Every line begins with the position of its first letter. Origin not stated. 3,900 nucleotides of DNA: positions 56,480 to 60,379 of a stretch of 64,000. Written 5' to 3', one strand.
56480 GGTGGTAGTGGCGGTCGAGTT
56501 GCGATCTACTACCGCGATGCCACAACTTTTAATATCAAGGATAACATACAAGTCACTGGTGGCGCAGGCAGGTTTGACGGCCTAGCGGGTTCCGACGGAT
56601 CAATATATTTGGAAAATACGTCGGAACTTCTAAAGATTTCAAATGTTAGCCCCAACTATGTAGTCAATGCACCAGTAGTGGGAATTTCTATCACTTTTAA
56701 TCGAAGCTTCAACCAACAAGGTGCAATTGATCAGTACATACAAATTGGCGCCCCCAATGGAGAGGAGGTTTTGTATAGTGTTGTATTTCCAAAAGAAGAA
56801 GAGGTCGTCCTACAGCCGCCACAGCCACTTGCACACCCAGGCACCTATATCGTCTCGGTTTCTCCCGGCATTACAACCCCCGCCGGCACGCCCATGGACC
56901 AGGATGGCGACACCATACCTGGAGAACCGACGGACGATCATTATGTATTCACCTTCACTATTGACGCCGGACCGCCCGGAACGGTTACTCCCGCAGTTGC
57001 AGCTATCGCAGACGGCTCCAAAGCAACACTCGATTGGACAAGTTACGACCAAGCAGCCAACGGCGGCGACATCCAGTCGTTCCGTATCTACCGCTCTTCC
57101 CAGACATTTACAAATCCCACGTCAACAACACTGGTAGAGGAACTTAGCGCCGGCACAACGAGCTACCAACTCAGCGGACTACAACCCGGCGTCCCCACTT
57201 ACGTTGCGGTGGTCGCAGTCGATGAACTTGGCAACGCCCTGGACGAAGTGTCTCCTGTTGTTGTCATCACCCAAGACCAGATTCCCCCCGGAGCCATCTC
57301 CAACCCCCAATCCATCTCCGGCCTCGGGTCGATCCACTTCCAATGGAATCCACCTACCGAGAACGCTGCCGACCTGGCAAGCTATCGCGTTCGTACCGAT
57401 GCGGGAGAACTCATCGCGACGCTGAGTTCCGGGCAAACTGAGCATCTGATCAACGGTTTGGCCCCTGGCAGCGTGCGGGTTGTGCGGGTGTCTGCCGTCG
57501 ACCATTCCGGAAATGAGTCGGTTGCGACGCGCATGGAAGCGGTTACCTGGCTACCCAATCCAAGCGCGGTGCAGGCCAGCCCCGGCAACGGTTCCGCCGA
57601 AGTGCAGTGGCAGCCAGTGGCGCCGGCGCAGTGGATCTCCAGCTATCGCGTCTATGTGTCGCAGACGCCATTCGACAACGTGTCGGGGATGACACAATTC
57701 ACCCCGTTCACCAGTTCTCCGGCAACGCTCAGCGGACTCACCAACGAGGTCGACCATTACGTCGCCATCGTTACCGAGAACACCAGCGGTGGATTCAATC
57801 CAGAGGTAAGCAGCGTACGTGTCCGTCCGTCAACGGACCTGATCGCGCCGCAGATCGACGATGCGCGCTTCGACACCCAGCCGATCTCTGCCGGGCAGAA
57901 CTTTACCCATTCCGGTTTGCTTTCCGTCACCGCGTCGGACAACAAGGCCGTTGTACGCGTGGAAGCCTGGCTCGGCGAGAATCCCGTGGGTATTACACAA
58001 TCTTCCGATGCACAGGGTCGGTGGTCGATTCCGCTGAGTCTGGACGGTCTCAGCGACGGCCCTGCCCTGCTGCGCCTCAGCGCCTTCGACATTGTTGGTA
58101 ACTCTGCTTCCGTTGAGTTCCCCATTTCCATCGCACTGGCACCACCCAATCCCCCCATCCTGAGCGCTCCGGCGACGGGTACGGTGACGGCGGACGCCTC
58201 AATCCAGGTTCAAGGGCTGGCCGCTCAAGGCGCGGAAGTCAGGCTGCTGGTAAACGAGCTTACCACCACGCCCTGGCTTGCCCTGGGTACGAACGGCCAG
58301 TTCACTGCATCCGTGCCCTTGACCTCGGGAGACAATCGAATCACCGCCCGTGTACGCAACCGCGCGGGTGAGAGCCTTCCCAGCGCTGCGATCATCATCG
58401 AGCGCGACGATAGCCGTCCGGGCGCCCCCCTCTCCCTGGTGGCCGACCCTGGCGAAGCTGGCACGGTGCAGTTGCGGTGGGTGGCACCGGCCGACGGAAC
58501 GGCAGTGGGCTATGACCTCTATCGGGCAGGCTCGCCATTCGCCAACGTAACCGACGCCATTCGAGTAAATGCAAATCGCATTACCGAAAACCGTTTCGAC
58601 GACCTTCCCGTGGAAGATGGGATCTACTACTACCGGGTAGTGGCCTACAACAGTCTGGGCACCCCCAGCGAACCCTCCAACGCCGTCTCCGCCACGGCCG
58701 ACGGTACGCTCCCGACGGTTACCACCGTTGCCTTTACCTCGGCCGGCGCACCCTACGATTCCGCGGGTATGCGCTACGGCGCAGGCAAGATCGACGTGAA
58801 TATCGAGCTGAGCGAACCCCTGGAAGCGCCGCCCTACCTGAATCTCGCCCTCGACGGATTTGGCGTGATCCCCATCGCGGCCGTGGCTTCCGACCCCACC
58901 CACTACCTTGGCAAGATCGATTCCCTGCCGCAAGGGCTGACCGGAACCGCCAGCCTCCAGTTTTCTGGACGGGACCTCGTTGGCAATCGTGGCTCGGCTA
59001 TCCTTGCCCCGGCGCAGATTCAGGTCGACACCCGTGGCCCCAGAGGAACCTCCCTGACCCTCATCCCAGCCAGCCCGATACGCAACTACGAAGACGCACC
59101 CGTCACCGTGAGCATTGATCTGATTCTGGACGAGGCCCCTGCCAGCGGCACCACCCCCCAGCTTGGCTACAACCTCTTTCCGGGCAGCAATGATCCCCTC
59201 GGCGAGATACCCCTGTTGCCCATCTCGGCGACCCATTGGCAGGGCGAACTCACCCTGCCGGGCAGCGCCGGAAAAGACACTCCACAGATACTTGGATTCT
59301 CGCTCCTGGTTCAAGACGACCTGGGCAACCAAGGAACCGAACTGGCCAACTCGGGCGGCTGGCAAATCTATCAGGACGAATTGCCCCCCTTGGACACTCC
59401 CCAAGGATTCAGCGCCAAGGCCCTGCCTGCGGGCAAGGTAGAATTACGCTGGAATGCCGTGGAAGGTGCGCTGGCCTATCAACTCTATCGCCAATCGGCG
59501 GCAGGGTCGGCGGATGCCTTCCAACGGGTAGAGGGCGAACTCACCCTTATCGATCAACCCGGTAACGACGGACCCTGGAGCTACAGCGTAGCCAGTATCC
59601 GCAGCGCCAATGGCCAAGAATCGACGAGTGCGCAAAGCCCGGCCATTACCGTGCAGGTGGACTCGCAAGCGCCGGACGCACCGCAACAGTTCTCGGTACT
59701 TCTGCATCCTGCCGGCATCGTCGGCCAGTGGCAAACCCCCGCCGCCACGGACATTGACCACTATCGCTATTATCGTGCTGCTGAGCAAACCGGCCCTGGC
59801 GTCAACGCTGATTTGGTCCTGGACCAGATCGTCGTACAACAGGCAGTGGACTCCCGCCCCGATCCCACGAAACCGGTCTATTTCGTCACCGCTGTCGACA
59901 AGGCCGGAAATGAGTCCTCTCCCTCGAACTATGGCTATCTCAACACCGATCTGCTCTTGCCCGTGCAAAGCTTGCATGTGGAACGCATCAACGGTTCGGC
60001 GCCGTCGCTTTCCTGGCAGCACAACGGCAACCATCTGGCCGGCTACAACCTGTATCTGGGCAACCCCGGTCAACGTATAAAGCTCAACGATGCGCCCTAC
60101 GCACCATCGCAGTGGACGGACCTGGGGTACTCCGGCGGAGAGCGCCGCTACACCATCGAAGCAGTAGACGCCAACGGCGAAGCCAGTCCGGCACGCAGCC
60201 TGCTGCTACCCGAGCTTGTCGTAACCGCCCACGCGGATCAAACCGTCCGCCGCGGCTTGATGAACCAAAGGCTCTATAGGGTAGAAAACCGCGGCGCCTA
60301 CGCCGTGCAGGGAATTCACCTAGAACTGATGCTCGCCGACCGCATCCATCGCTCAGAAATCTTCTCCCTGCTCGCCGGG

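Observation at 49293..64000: Four-gene operon: Ca-loop secreted protein, transglutaminase-like protease, giant beta-helix/FN3 surface protein, RHS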

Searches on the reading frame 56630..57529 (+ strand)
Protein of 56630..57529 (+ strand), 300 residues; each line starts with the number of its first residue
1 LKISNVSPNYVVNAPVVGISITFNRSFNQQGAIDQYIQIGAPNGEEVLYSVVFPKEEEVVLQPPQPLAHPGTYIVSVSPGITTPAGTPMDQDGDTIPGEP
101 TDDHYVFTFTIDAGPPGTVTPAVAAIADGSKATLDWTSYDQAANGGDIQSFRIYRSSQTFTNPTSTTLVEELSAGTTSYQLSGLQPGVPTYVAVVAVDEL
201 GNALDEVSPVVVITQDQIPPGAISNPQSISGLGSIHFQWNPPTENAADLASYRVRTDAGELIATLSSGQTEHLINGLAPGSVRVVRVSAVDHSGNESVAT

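Call 45: search_protein_families(library=pfam, proteins=[window:56630-57529:+], max_evalue=0.1)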
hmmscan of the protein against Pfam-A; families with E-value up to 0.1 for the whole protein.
window:56630-57529:+ (300 aa): 5 families
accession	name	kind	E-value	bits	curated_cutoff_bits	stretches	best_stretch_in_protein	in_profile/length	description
PF00041.27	fn3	-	6.4e-13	49.2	25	2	234-295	15-74/84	Fibronectin type III domain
PF13205.12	Big_5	-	0.0015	19.7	23.6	1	18-91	24-97/105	Bacterial Ig-like domain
PF25059.1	FN3_DSCAM-DSCAML_C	-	0.017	15.9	39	0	143-206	15-74/89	DSCAM/DSCAML C-terminal Fn3-like domain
PF16323.11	DUF4959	-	0.037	14.8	32.9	1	213-298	12-98/106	Domain of unknown function (DUF4959)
PF16794.11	fn3_4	-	0.063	13.7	27.1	0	116-200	3-92/103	Fibronectin-III type domain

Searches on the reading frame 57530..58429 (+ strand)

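Call 45: search_protein_families(library=pfam, proteins=[window:57530-58429:+], max_evalue=0.1)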
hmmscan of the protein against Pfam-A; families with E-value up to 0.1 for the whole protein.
window:57530-58429:+ (300 aa): 4 families
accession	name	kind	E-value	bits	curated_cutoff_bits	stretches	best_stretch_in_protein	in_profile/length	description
PF19077.6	Big_13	-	2.2e-06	28.6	27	0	136-199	35-98/102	Bacterial Ig-like domain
PF17957.7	Big_7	-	4.7e-05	24.4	24.1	1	121-177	10-64/70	Bacterial Ig domain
PF09136.16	Glucodextran_B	-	9.1e-05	22.7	27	1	212-283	6-73/83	Glucodextranase, domain B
PF00041.27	fn3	-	0.0012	19.5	25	1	10-88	2-74/84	Fibronectin type III domain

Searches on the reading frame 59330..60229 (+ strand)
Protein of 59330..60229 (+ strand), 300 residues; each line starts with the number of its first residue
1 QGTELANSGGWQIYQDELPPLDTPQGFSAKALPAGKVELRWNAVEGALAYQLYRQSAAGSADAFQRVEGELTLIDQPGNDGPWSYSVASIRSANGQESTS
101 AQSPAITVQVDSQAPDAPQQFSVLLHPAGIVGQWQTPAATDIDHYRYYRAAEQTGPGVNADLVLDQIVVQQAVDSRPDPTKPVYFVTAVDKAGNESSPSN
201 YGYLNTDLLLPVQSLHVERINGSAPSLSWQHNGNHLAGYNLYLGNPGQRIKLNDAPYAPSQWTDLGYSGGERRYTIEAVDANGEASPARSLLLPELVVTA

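Call 45: search_protein_families(library=pfam, proteins=[window:59330-60229:+], max_evalue=0.1)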
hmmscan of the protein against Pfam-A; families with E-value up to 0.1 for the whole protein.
window:59330-60229:+ (300 aa): 2 families
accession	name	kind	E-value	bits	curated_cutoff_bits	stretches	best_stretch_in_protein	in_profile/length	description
PF00041.27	fn3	-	0.0001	22.9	25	0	211-251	2-42/84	Fibronectin type III domain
PF24247.1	DUF7450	-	0.00037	20.7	27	1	123-195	37-103/151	Repeat of unknown function (DUF7450)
